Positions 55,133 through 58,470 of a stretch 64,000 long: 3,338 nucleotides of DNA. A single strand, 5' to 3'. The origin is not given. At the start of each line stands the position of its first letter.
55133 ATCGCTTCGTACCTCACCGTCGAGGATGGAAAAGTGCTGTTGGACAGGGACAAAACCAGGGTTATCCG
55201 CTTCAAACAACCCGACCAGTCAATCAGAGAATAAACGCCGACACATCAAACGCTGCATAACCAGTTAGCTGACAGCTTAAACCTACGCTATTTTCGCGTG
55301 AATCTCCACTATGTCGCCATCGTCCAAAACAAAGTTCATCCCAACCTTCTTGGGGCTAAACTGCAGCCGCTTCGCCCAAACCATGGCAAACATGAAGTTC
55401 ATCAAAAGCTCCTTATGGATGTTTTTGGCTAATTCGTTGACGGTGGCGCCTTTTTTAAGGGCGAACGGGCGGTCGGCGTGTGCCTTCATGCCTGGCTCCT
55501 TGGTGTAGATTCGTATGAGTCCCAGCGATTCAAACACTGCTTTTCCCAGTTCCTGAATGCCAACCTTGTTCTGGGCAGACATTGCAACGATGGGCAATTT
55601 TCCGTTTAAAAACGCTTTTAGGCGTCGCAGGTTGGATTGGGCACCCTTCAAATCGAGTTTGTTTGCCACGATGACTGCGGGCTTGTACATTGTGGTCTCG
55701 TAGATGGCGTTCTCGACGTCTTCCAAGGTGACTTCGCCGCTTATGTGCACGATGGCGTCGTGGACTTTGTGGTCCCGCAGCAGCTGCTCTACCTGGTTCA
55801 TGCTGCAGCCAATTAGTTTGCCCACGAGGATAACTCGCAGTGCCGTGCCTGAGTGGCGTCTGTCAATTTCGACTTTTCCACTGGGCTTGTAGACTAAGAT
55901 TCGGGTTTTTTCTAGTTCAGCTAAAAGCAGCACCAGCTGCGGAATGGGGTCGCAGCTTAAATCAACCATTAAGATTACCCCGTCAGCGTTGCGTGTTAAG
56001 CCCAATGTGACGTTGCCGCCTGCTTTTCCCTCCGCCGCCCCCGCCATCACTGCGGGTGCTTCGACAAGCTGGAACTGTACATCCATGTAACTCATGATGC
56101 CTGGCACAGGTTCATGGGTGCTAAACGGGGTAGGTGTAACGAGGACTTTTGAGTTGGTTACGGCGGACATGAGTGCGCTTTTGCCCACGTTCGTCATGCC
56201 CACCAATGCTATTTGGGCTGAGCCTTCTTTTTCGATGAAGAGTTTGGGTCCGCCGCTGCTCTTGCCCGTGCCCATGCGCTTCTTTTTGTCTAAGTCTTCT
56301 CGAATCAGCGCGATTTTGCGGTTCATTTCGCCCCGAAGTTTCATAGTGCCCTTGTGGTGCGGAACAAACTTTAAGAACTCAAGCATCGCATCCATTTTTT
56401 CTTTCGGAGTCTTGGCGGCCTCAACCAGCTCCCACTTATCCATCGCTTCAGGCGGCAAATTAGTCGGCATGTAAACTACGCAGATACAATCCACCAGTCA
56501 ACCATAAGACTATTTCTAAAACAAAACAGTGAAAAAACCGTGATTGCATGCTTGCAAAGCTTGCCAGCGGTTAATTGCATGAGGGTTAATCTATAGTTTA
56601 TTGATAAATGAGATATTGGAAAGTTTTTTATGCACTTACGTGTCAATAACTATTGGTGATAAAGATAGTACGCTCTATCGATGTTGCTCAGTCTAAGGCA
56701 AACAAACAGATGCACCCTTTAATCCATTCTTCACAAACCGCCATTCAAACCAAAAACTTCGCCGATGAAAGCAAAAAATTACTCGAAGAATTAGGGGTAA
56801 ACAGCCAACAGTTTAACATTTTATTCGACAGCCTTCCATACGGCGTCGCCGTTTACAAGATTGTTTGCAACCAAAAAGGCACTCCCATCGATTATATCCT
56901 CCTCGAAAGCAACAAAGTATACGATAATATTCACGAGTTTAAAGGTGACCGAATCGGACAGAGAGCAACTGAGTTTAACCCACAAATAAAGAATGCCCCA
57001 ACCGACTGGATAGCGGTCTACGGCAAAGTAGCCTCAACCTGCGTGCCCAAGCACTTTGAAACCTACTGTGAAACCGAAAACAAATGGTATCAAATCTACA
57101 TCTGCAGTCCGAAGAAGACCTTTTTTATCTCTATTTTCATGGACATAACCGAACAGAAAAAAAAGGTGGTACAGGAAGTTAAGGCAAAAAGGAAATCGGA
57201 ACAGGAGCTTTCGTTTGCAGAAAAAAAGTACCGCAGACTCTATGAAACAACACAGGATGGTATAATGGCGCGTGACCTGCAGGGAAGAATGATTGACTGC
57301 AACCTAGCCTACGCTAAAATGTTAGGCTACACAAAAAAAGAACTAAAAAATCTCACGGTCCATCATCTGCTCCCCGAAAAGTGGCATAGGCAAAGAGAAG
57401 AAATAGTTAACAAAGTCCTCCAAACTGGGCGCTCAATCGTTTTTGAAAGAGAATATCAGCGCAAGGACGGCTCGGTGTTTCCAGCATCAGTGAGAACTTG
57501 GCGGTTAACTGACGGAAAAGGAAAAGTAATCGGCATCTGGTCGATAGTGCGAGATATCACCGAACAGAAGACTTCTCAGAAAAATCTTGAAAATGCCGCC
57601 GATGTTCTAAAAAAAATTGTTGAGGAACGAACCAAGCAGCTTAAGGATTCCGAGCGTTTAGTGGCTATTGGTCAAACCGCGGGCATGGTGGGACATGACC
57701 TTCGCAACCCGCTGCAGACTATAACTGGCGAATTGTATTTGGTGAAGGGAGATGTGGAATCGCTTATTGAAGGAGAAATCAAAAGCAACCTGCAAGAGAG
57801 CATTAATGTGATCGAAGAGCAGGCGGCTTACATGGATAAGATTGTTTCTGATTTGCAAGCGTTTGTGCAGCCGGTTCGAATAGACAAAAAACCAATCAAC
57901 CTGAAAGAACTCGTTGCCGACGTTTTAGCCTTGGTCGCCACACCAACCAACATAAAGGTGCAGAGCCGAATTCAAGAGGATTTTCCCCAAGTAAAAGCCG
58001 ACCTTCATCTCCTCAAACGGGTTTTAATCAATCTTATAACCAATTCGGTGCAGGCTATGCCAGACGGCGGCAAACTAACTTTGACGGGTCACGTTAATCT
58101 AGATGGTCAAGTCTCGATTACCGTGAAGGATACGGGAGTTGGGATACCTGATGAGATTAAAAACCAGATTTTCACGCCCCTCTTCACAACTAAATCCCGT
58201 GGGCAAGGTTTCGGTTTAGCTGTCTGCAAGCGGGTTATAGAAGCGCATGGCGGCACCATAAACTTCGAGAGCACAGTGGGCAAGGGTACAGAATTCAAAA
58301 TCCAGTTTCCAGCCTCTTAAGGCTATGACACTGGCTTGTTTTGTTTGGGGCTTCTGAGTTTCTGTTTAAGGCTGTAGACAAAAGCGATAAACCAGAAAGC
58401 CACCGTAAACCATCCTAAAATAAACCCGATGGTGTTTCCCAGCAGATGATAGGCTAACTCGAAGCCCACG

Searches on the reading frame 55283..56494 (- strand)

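Call 61: search_protein_families(library=pfam, proteins=[window:55283-56494:-], max_evalue=0.00001)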
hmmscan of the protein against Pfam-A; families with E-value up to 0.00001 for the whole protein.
window:55283-56494:- (403 aa): 4 families
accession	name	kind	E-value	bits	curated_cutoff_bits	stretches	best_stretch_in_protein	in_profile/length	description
PF01926.29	MMR_HSR1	-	5.9e-17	62.2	21.9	1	94-201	1-110/113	50S ribosome-binding GTPase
PF16897.10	MMR_HSR1_Xtn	-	2.6e-15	56.7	35.2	1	231-326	16-106/106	C-terminal region of MMR_HSR1 domain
PF02824.27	TGS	-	1.6e-12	47.7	22.2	1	327-399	1-59/60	TGS domain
PF02421.24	FeoB_N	-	4.7e-08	33.1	27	0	94-151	2-59/156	Ferrous iron transport protein B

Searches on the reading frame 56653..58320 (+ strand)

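Call 61: search_protein_families(library=pfam, proteins=[window:56653-58320:+], max_evalue=0.00001)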
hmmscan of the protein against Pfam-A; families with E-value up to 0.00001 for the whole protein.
window:56653-58320:+ (555 aa): 6 families
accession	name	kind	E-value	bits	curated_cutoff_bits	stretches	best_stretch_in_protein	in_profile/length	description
PF02518.31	HATPase_c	-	2.2e-27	96.1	26.4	1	450-554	2-109/111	Histidine kinase-, DNA gyrase B-, and HSP90-like ATPase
PF00989.32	PAS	-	2.2e-17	63.5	22.6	1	192-302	2-113/113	PAS fold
PF13426.13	PAS_9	-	1.7e-16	60.8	27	1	202-304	2-103/103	PAS domain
PF08448.16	PAS_4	-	4.4e-16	59.5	23.1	1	198-306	2-109/110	PAS fold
PF13188.13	PAS_8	-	3.3e-09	36.8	21.8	1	192-242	2-49/65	PAS domain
PF00512.31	HisKA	-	3.2e-07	30.7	26.9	1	340-404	3-60/66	His Kinase A (phospho-acceptor) domain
